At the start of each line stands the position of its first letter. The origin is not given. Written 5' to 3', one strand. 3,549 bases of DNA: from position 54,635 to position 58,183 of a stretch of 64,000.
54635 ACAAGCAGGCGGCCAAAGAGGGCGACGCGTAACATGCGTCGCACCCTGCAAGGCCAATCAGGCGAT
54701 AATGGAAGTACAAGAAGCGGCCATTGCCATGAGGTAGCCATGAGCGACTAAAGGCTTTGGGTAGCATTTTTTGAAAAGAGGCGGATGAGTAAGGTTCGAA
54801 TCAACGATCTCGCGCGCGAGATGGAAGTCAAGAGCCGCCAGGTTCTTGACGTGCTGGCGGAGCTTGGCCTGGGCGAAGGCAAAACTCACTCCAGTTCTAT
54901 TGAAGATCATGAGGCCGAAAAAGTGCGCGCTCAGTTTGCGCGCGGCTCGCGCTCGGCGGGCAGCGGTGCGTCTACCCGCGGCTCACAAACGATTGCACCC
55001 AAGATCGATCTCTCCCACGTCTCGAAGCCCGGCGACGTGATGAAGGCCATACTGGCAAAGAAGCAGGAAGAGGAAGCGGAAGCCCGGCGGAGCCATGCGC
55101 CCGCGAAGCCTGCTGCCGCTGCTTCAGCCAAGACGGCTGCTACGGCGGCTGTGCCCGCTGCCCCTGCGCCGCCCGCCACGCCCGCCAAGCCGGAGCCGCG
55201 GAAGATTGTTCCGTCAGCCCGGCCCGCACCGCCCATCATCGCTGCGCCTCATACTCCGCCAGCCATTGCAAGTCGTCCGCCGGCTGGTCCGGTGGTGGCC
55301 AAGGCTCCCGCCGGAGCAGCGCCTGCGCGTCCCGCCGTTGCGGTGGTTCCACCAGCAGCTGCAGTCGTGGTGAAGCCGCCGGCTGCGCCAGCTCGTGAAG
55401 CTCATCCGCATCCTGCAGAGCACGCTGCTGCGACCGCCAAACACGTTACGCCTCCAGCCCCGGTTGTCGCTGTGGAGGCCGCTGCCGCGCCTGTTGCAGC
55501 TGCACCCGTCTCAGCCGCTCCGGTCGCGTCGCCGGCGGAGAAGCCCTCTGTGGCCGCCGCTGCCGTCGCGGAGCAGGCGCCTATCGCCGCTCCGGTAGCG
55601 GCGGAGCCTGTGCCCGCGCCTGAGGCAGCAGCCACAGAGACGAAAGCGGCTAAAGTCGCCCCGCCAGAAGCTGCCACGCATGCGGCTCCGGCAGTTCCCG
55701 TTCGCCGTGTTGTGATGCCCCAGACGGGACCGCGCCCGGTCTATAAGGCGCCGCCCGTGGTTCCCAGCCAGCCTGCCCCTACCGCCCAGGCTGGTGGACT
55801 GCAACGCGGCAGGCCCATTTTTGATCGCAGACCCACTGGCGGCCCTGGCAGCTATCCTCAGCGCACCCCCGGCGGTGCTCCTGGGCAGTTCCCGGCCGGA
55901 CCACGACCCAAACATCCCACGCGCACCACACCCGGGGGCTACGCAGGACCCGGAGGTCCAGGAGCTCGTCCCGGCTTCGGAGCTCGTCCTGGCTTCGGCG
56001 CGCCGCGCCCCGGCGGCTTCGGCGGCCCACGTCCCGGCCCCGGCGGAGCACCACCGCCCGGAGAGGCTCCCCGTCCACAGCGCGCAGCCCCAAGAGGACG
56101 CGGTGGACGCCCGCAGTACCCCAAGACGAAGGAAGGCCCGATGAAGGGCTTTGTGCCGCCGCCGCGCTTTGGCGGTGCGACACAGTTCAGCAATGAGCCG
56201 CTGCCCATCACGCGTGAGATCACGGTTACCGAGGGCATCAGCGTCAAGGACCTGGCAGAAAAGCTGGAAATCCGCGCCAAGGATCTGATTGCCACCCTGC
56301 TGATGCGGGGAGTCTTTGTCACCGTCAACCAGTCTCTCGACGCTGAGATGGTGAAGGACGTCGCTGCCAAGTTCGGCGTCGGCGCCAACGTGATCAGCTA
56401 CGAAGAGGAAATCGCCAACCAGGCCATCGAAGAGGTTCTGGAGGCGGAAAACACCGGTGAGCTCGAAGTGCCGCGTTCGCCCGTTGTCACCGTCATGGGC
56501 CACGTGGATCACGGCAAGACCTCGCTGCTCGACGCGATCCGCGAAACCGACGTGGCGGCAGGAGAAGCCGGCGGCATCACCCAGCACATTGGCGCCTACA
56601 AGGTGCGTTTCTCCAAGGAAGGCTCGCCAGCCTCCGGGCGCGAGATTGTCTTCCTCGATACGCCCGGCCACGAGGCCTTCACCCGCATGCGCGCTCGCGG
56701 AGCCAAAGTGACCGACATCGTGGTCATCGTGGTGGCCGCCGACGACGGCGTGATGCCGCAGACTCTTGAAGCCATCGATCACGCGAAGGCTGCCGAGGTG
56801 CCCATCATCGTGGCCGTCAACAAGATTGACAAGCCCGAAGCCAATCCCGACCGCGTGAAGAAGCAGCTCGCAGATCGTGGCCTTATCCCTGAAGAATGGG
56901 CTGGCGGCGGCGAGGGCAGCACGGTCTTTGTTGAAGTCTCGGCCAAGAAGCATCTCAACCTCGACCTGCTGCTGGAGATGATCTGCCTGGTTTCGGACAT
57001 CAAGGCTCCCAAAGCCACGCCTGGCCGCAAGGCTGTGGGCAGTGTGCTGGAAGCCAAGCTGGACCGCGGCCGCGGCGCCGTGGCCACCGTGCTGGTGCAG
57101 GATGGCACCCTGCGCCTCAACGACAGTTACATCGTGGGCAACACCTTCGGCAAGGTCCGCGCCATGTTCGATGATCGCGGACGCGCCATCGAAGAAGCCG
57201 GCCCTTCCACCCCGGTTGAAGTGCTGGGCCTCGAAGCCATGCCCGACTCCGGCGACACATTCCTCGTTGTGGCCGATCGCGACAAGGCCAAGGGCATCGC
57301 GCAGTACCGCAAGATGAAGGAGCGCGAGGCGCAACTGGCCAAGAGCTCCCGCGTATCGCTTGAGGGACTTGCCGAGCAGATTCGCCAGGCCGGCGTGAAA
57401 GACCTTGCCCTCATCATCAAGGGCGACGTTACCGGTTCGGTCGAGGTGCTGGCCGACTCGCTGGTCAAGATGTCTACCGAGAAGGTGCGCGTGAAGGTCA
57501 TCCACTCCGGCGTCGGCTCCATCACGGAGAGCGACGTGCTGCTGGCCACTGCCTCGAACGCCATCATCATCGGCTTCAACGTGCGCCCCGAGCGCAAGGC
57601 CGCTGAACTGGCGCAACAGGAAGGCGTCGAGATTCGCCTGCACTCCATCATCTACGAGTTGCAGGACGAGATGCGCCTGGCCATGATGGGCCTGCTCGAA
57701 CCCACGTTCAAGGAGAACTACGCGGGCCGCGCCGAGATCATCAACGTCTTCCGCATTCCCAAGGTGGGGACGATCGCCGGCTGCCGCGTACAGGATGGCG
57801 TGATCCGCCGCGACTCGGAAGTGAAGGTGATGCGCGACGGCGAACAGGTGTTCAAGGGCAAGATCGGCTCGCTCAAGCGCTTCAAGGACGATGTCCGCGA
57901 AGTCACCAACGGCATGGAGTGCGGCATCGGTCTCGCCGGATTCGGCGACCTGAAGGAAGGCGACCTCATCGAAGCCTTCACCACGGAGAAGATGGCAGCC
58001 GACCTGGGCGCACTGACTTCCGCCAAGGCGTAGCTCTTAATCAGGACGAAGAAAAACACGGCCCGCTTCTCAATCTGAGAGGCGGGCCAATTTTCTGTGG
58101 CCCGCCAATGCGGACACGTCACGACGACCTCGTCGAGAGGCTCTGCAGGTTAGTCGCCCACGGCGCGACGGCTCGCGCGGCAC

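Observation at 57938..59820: A diverged, frameshifted copy of the infB 3' end plus a terminator lies downstream of the GH28 gene, so the cassette looks inserted into the infB terminus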

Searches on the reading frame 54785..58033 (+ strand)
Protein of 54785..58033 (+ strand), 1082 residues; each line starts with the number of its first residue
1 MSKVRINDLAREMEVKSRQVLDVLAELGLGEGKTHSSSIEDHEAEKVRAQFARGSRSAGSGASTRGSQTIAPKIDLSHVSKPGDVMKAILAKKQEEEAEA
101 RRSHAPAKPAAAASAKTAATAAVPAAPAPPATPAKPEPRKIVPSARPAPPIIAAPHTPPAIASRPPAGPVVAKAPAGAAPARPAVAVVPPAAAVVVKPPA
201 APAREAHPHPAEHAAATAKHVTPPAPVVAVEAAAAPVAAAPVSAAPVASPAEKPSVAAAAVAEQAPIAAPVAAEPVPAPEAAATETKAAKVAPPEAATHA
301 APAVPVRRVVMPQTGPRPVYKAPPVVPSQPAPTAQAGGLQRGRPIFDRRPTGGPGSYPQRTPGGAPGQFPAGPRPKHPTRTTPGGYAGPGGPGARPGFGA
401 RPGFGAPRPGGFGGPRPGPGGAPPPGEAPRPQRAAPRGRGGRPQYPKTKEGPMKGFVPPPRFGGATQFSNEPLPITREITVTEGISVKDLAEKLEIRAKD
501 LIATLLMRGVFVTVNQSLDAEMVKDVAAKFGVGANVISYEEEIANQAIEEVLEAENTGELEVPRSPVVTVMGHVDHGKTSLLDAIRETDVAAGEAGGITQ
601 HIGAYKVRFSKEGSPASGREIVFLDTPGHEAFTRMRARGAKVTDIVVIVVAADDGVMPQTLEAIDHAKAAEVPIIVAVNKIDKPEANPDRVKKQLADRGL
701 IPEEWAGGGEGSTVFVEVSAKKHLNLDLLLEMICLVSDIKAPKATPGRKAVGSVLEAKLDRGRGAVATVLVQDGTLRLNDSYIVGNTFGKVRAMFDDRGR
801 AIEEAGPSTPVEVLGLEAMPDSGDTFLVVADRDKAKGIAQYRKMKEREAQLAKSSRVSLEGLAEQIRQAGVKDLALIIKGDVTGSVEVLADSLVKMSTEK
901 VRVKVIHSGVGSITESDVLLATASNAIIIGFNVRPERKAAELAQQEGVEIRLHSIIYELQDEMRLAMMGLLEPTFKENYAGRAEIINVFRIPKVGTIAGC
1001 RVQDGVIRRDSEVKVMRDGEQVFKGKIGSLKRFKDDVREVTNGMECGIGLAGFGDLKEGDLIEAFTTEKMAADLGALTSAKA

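Call 4: search_protein_families(library=pfam, proteins=[window:54785-58033:+])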
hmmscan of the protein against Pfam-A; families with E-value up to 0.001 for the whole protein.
window:54785-58033:+ (1082 aa): 6 families
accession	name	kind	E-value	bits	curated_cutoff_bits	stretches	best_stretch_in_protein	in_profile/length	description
PF11987.13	IF-2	-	3e-41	140.5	27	1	849-963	2-116/117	Translation-initiation factor 2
PF00009.33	GTP_EFTU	-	3.4e-34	118.5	26.5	1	567-734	5-183/188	Elongation factor Tu GTP binding domain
PF22042.2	EF-G_D2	-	6.7e-32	109.9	27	1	750-829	2-84/84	Elongation factor G domain 2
PF04760.21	IF2_N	-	9e-26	89.9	25.3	2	482-532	1-52/53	Translation initiation factor IF-2, N-terminal region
PF03144.31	GTP_EFTU_D2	-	2.4e-13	50.7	30.3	1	995-1062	1-72/73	Elongation factor Tu domain 2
PF01926.29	MMR_HSR1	-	1.6e-09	38.3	21.9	1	568-680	2-113/113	50S ribosome-binding GTPase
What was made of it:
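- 54785..58033 (+): Intact infB (IF-2, 1082 aa). Its last ~133 nt (57901-58033) are the live copy ('copy 0') of the repeated terminus. Pfam IF-2, GTP_EFTU, IF2_N and related domains (call 4).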

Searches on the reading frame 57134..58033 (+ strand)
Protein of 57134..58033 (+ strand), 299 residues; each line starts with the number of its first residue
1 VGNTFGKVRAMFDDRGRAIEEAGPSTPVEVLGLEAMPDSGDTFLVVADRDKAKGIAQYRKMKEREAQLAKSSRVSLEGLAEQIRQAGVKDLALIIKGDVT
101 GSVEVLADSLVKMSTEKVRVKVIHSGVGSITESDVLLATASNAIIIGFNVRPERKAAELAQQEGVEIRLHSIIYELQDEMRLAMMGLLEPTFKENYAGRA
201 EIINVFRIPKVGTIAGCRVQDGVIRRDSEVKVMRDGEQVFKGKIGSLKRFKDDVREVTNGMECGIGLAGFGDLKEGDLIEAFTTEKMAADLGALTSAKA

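Call 6: find_related_loci(query=window:57134-58033:+, collection=genome_contigs, flank=10000)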
Query window:57134-58033:+ (299 aa) in genome_contigs; peptide patterns used: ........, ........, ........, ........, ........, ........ (x = any residue, [..] = any of these).
600 stretches matched a pattern (row limit reached: there are more); 587 encode a relative of the query (tblastn E <= 1e-3); the best 80 are kept; 80 distinct loci.
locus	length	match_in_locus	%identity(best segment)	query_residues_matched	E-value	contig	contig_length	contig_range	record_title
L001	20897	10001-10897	94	1-299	0e+0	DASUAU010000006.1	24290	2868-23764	MAG TPA_asm: Terracidiphilus sp. isolate SMAG_U2503 k141_1023003, whole genome shotgun sequence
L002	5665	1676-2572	93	1-299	0e+0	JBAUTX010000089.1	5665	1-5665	MAG: Terracidiphilus sp. isolate MFD01873_ilm_asm_bin4 k127_65657, whole genome shotgun sequence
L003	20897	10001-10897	94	1-299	0e+0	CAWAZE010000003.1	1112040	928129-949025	MAG: uncultured Acidobacteriaceae bacterium isolate MFD05841.bin.2.68 genome assembly, contig: contig_11482, whole genom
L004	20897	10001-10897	94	1-299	0e+0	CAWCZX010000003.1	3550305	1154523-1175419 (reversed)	MAG: uncultured Acidobacteriaceae bacterium isolate MFD01716.bin.1.232 genome assembly, contig: contig_31331, whole geno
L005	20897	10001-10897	93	1-299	0e+0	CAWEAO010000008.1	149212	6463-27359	MAG: uncultured Acidobacteriaceae bacterium isolate MFD05705.bin.1.20 genome assembly, contig: contig_10366, whole genom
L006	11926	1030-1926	93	1-299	0e+0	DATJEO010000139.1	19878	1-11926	MAG TPA_asm: Terracidiphilus sp. isolate SMAG_U15435 k141_298923, whole genome shotgun sequence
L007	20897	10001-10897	93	1-299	0e+0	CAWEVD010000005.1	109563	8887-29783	MAG: uncultured Acidobacteriota bacterium isolate MFD05521.bin.2.39 genome assembly, contig: contig_17490, whole genome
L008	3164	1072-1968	91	1-299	0e+0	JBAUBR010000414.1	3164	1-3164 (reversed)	MAG: Terracidiphilus sp. isolate MFD10722_ilm_asm_bin9 k127_174848, whole genome shotgun sequence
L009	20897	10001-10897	93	1-299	0e+0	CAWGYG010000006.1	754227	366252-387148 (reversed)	MAG: uncultured Acidobacteriaceae bacterium isolate MFD01716.bin.1.7 genome assembly, contig: contig_27785, whole genome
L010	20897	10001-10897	92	1-299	0e+0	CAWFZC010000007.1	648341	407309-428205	MAG: uncultured Acidobacteriaceae bacterium isolate MFD09286.bin.1.229 genome assembly, contig: contig_25589, whole geno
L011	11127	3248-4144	93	1-299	0e+0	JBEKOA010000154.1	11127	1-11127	MAG: Terracidiphilus sp. isolate SPRUCE 42 SPRUCE_42_154, whole genome shotgun sequence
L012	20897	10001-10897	91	1-299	0e+0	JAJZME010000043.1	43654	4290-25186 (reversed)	MAG: Acidobacteria bacterium isolate MAS3.bin168 NODE_1522_length_43654_cov_2.586877, whole genome shotgun sequence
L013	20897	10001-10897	91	1-299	0e+0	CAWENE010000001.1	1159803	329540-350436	MAG: uncultured Acidobacteriaceae bacterium isolate MFD02248.bin.2.19 genome assembly, contig: contig_18256, whole genom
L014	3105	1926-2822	92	1-299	0e+0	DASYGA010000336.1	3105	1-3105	MAG TPA_asm: Steroidobacteraceae bacterium isolate SMAG_U4201 k141_357152, whole genome shotgun sequence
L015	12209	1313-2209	91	1-299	0e+0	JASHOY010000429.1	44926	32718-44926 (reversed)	MAG: Acidobacteriaceae bacterium isolate JOPF035 JOPF_NEAR_contig_1320974, whole genome shotgun sequence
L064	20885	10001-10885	80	1-298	3e-161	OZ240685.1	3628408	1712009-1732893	MAG: Acidobacteriaceae bacterium isolate e5de16f6-d3af-43b0-8568-cb99e9d2403f genome assembly, chromosome: 1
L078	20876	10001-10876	78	1-292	2e-156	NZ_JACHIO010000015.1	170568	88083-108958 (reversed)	Granulicella mallensis strain X5P3 Ga0401176_15, whole genome shotgun sequence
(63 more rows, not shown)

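Call 49: search_protein_families(library=pfam, proteins=[L001:10937-11749:+, L001:11792-13582:-, L001:13675-15408:+, L002:2675-3259:-, L002:3403-4230:-, L002:4315-5628:-], max_evalue=0.01)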
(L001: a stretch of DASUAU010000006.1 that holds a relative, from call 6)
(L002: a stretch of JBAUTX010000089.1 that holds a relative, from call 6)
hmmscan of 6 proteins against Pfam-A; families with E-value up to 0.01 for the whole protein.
L001:10937-11749:+ (270 aa): 5 families
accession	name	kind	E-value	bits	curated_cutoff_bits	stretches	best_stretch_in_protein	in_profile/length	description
PF06966.17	DUF1295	-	3.3e-19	69.8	20.4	1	136-262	97-235/235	Protein of unknown function (DUF1295)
PF04191.18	PEMT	-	7.4e-10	39.7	25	1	158-252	4-103/105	Phospholipid methyltransferase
PF02544.21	Steroid_dh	-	8.2e-08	32.8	22.6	1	158-270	43-150/150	3-oxo-5-alpha-steroid 4-dehydrogenase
PF04140.19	ICMT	-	4.4e-06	27.5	24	1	170-239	16-85/95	Isoprenylcysteine carboxyl methyltransferase (ICMT) family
PF01222.22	ERG4_ERG24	-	6e-06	25.7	27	1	183-270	343-432/432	Ergosterol biosynthesis ERG4/ERG24 family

L001:11792-13582:- (596 aa): 6 families
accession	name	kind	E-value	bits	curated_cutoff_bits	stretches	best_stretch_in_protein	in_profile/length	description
PF00441.29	Acyl-CoA_dh_1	-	1.7e-38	132.5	22.4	1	255-420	1-147/150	Acyl-CoA dehydrogenase, C-terminal domain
PF02771.21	Acyl-CoA_dh_N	-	1.4e-30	106.4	22.9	1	34-145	1-112/113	Acyl-CoA dehydrogenase, N-terminal domain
PF21263.2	Acyl-CoA-dh_C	-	7.8e-27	93.9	27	1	469-568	2-96/96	Acyl-CoA dehydrogenase, C-terminal domain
PF02770.24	Acyl-CoA_dh_M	-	9.8e-23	80.6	33.3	1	150-243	1-97/97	Acyl-CoA dehydrogenase, middle domain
PF08028.16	Acyl-CoA_dh_2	-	6.3e-18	65.8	22.7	1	273-411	4-133/134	Acyl-CoA dehydrogenase, C-terminal domain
PF22924.1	ACOX_C_alpha1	-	5.1e-07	30.1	27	1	285-413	24-159/169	Acyl-CoA oxidase, C-alpha1 domain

L001:13675-15408:+ (577 aa): 4 families
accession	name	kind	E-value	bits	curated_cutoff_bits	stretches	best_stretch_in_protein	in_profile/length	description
PF13641.12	Glyco_tranf_2_3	-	1.4e-23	84.5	27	1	121-351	1-230/230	Glycosyltransferase like family 2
PF00535.33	Glycos_transf_2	-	4.2e-23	82.6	23.3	1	126-247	3-118/168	Glycosyl transferase family 2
PF13632.12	Glyco_trans_2_3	-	2.9e-22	79.9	27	1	210-401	1-196/198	Glycosyl transferase family group 2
PF13506.12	Glyco_transf_21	-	1.6e-11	44.4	21.7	1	195-350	18-174/174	Glycosyl transferase family 21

L002:2675-3259:- (194 aa): 1 family
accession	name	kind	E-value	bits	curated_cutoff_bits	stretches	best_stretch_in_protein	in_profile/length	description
PF13505.12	OMP_b-brl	-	0.00027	21.6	28.7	1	7-194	2-175/175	Outer membrane protein beta-barrel domain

L002:3403-4230:- (275 aa): 1 family
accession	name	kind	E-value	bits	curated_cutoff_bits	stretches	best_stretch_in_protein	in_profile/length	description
PF12811.12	BaxI_1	-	2.8e-80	269.7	26.2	1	45-272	20-232/233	Bax inhibitor 1 like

L002:4315-5628:- (437 aa): 6 families
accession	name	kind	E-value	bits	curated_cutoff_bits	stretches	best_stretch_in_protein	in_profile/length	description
PF00441.29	Acyl-CoA_dh_1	-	3.9e-40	137.9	22.4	1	93-258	1-147/150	Acyl-CoA dehydrogenase, C-terminal domain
PF21263.2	Acyl-CoA-dh_C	-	3.4e-27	95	27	1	308-409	2-96/96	Acyl-CoA dehydrogenase, C-terminal domain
PF02770.24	Acyl-CoA_dh_M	-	1.9e-19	70.1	33.3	1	2-81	15-97/97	Acyl-CoA dehydrogenase, middle domain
PF08028.16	Acyl-CoA_dh_2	-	3.9e-16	60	22.7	1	111-249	4-133/134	Acyl-CoA dehydrogenase, C-terminal domain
PF22924.1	ACOX_C_alpha1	-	2.3e-07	31.2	27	1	138-251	47-159/169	Acyl-CoA oxidase, C-alpha1 domain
PF21343.2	ACAD9-ACADV_C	-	0.0011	19.7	27.8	1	309-390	12-95/120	ACAD9/ACADV, C-terminal domain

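Call 66: search_protein_families(library=pfam, proteins=[L078:11098-11442:-, L078:11468-12031:+, L078:12387-14018:-, L064:11034-11816:+, L064:11037-11831:-, L064:12529-13491:-, L064:13488-14606:-], max_evalue=0.001)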
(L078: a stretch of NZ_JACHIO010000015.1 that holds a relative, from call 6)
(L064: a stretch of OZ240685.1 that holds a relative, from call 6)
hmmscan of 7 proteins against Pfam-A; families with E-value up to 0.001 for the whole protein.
L078:11098-11442:- (114 aa): 0 families

L078:11468-12031:+ (187 aa): 0 families

L078:12387-14018:- (543 aa): 2 families
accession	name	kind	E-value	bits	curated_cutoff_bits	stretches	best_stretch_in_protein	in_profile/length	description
PF09286.16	Pro-kuma_activ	-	7.8e-15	55.8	23.5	1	74-167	48-142/143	Pro-kumamolisin, activation domain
PF00082.27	Peptidase_S8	-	6.5e-11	42.5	21.8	1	266-472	74-257/288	Subtilase family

L064:11034-11816:+ (260 aa): 0 families

L064:11037-11831:- (264 aa): 0 families

L064:12529-13491:- (320 aa): 1 family
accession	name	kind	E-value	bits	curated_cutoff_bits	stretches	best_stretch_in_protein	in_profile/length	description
PF01544.23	CorA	-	3.9e-61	207.3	27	2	121-313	92-289/292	CorA-like Mg2+ transporter protein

L064:13488-14606:- (372 aa): 0 families
